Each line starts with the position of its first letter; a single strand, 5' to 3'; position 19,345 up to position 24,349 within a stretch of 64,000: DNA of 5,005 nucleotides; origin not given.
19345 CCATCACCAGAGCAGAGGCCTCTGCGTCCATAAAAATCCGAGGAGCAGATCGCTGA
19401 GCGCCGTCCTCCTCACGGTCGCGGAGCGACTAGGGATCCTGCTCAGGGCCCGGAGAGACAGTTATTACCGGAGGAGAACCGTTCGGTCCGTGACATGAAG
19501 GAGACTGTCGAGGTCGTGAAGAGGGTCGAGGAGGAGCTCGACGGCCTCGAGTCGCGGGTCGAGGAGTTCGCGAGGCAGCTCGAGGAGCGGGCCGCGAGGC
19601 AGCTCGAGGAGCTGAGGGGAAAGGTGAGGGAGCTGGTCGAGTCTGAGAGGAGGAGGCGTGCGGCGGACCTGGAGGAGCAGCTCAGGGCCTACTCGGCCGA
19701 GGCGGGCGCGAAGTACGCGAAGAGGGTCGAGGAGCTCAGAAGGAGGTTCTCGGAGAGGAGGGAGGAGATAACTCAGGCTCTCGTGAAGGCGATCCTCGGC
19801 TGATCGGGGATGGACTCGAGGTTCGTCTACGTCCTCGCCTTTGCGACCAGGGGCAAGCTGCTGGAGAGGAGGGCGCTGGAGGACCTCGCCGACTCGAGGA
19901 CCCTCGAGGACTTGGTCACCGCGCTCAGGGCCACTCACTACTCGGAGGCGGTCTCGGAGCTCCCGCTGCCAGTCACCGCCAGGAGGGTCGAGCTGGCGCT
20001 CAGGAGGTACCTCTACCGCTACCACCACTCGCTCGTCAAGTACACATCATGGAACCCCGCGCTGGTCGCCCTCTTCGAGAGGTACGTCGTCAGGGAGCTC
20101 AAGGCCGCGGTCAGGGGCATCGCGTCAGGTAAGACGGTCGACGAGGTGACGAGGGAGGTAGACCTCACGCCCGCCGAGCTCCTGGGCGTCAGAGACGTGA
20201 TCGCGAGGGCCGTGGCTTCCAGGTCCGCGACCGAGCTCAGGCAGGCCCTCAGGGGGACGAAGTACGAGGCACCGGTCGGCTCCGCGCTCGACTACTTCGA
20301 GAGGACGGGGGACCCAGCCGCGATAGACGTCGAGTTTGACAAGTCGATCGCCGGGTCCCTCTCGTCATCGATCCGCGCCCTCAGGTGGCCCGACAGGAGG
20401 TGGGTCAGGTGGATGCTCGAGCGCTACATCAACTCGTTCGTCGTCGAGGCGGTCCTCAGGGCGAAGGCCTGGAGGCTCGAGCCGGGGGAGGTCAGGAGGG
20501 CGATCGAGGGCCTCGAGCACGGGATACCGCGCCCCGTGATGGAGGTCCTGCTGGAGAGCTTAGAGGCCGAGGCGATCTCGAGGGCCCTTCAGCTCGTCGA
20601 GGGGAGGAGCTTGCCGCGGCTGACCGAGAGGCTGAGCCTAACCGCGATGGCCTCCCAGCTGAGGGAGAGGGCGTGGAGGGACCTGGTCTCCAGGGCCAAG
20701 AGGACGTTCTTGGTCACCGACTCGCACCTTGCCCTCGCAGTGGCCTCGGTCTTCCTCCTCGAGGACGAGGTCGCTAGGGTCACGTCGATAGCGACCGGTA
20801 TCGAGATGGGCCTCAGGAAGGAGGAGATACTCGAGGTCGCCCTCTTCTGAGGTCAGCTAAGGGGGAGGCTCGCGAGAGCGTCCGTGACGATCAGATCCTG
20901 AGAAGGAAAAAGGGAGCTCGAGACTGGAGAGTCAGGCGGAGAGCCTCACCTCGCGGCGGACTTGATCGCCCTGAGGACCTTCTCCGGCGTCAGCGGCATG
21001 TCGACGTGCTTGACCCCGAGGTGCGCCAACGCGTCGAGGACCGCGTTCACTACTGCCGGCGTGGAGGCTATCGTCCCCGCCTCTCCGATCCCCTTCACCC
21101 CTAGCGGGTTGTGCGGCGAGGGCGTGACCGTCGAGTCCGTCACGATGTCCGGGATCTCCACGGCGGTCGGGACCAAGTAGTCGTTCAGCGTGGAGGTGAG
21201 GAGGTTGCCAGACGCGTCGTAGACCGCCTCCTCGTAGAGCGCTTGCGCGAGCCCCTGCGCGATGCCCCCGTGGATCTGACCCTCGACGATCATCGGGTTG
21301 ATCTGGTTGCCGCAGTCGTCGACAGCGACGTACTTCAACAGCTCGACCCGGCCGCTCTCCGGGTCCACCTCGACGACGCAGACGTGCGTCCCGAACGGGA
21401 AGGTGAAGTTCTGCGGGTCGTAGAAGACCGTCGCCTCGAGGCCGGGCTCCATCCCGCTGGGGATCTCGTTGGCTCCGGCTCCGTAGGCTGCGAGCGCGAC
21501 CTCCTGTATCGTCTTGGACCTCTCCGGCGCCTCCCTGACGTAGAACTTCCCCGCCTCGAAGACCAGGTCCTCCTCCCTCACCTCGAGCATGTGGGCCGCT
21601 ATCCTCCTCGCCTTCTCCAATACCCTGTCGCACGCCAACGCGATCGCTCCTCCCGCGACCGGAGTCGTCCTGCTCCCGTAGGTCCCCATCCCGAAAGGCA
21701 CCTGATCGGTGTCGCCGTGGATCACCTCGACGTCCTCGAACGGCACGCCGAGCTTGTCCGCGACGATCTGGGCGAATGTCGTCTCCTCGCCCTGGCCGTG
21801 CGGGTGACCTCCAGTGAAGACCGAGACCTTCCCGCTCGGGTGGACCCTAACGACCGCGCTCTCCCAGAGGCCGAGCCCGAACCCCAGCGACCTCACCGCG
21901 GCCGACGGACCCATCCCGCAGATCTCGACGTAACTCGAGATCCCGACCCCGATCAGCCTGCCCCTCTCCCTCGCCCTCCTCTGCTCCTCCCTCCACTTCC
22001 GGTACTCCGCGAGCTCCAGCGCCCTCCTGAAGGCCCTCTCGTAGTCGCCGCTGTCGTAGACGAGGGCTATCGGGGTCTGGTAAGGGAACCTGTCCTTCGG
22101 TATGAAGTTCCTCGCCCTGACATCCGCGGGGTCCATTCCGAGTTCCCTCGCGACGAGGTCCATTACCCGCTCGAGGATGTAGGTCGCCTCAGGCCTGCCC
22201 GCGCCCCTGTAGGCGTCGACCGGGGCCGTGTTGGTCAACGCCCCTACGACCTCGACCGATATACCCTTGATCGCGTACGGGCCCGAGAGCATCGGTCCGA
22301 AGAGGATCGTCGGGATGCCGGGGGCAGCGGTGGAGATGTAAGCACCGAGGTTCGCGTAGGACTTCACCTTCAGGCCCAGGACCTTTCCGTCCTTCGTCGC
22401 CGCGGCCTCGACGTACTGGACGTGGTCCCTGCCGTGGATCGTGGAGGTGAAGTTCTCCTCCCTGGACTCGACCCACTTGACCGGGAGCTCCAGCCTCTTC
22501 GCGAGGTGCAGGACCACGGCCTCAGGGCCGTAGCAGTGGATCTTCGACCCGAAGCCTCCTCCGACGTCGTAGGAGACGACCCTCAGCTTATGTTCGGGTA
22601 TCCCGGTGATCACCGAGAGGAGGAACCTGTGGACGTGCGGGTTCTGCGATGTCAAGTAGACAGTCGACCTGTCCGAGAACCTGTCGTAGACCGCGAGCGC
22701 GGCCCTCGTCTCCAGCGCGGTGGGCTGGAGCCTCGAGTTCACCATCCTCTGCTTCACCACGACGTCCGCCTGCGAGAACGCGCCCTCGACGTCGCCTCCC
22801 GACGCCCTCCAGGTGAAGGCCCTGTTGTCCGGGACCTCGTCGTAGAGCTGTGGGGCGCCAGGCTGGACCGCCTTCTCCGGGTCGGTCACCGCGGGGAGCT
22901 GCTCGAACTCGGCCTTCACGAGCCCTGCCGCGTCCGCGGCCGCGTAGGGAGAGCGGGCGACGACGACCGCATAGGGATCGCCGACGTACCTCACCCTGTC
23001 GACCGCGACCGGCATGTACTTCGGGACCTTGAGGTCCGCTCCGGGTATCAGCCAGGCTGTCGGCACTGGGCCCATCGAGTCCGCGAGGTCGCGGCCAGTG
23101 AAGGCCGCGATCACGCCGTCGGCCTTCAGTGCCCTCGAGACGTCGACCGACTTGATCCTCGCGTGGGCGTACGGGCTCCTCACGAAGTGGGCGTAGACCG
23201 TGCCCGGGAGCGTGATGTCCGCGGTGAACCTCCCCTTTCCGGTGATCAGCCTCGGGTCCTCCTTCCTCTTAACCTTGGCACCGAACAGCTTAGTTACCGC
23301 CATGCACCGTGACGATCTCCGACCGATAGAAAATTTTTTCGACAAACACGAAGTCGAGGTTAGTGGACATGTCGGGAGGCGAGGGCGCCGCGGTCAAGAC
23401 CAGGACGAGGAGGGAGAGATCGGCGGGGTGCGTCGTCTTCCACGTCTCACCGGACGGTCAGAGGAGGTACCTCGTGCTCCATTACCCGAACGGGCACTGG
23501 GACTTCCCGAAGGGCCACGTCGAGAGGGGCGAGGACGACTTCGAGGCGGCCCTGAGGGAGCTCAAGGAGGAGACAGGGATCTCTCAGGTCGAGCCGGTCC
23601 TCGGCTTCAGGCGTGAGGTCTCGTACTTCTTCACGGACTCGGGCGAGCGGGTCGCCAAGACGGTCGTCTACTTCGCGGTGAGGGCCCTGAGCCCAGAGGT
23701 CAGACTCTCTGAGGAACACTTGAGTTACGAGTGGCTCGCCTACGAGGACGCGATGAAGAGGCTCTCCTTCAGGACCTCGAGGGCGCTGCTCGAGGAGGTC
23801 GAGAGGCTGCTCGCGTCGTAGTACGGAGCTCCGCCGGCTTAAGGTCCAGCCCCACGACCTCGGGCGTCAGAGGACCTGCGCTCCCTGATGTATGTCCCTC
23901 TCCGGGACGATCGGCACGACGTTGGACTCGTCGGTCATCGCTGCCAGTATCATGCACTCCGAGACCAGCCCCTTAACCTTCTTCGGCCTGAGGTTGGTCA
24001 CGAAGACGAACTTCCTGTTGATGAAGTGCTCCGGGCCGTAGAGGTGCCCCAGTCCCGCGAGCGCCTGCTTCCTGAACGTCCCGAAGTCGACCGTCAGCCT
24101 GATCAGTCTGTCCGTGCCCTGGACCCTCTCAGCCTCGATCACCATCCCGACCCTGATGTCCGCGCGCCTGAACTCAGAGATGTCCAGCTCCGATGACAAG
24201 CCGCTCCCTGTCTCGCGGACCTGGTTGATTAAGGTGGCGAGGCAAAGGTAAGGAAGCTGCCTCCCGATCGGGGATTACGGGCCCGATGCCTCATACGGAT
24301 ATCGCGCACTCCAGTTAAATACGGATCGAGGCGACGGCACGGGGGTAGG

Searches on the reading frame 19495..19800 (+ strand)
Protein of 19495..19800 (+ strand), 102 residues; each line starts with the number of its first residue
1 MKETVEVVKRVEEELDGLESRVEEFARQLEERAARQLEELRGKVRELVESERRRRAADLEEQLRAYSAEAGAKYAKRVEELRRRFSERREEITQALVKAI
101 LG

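Call 51: search_protein_families(library=ncbifam, proteins=[window:19495-19800:+], max_evalue=0.01)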
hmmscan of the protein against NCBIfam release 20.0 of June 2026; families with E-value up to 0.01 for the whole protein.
window:19495-19800:+ (102 aa): 3 families
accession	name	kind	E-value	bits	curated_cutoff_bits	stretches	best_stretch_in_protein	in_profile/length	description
NF052504.1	sll1863_fam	domain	0.00051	20.2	35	0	57-92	21-56/93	sll1863 family stress response protein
NF047516.1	LA_3659_fam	equivalog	0.00058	19.5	36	1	1-98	98-193/221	LA_3659 family protein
NF047514.1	SpiroCoCo_N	equivalog_domain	0.00058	19.5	75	1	1-98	98-193/221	SpiroCoCo family coiled-coil protein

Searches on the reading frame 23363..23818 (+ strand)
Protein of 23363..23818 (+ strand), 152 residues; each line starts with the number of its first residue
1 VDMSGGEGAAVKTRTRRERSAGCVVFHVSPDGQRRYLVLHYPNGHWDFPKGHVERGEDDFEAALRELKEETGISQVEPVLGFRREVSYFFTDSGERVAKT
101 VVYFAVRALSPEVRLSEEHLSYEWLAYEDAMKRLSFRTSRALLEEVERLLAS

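Call 28: search_protein_families(library=ncbifam, proteins=[window:23363-23818:+], max_evalue=0.01)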
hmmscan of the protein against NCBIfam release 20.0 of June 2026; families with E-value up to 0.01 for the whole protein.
window:23363-23818:+ (152 aa): 20 families
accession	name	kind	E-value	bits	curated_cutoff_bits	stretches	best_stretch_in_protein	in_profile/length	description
NF052459.1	OxoGTPPhMutT1Mycb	equivalog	9.3e-15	54.5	475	1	20-145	3-124/292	8-oxo-(d)GTP phosphatase MutT1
NF006961.0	PRK09438.1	equivalog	6.6e-10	38.6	103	1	42-145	30-144/151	dihydroneopterin triphosphate diphosphatase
NF001936.0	PRK00714.1-3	equivalog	1.6e-08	34.6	118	1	43-94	34-85/155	RNA pyrophosphohydrolase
NF001938.0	PRK00714.1-5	equivalog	2.3e-08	33.6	116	1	43-88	44-89/172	RNA pyrophosphohydrolase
TIGR02705.1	nudix_YtkD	equivalog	1.1e-07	31.6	154.4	1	28-75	29-76/156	RNA deprotection pyrophosphohydrolase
NF006530.0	PRK08999.1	equivalog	2e-07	30.4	245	1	43-80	32-69/315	Nudix family hydrolase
NF008044.0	PRK10776.1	equivalog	8.3e-07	29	148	1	43-112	30-93/130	8-oxo-dGTP diphosphatase MutT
TIGR00586.1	mutt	equivalog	1.4e-06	28.4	97.9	1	44-76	32-64/129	8-oxo-dGTP diphosphatase MutT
NF008736.0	PRK11762.1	equivalog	3.3e-06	26.8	169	1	46-74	76-104/186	ADP compounds hydrolase NudE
NF007834.0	PRK10546.1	equivalog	8.7e-06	25.6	156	1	43-76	29-62/135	pyrimidine (deoxy)nucleoside triphosphate diphosphatase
NF001937.0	PRK00714.1-4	equivalog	1.3e-05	24.9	139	1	44-76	31-63/161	RNA pyrophosphohydrolase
NF041652.1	Nud_hyd_Dein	equivalog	1.6e-05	25.2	200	1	43-74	42-73/152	Nudix hydrolase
NF001935.0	PRK00714.1-2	equivalog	2.3e-05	24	259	1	45-75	32-62/183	RNA pyrophosphohydrolase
NF012016.0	PRK15472.1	equivalog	0.00027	20.7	95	1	44-132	31-124/141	nucleoside triphosphatase NudI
NF003787.0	PRK05379.1-4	equivalog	0.00037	19.6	449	1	43-81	232-270/346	bifunctional nicotinamide-nucleotide adenylyltransferase/Nudix hydroxylase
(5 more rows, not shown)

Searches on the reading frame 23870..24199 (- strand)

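Call 28: search_protein_families(library=ncbifam, proteins=[window:23870-24199:-], max_evalue=0.01)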
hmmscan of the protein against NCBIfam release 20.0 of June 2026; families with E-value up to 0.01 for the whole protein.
window:23870-24199:- (110 aa): 9 families
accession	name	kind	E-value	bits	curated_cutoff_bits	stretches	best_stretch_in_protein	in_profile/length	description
TIGR00399.1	metG_C_term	equivalog_domain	1.8e-29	102.3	116.65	1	4-109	33-138/139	methionine--tRNA ligase subunit beta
NF001100.0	PRK00133.1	equivalog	3.6e-25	88.6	587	1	3-109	569-675/676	methionine--tRNA ligase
NF008900.0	PRK12267.1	equivalog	1.7e-24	86.3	598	1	3-109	541-647/648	methionine--tRNA ligase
NF007492.0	PRK10089.1-1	equivalog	9.2e-20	70.6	150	1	6-109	5-109/110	tRNA-binding protein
TIGR02222.1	chap_CsaA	subfamily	6.1e-19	68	119.65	1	8-109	2-106/107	export-related chaperone CsaA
NF007494.0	PRK10089.1-3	equivalog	7.4e-17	61.3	109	1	6-109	5-111/112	tRNA-binding protein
NF007496.0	PRK10089.1-5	equivalog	1.8e-16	60.3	171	1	7-109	4-108/109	chaperone CsaA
NF007495.0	PRK10089.1-4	equivalog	5.4e-15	55.9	117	1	3-109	3-112/113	tRNA-binding protein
NF007493.0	PRK10089.1-2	equivalog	2.5e-13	50.1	160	1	5-109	4-111/112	tRNA-binding protein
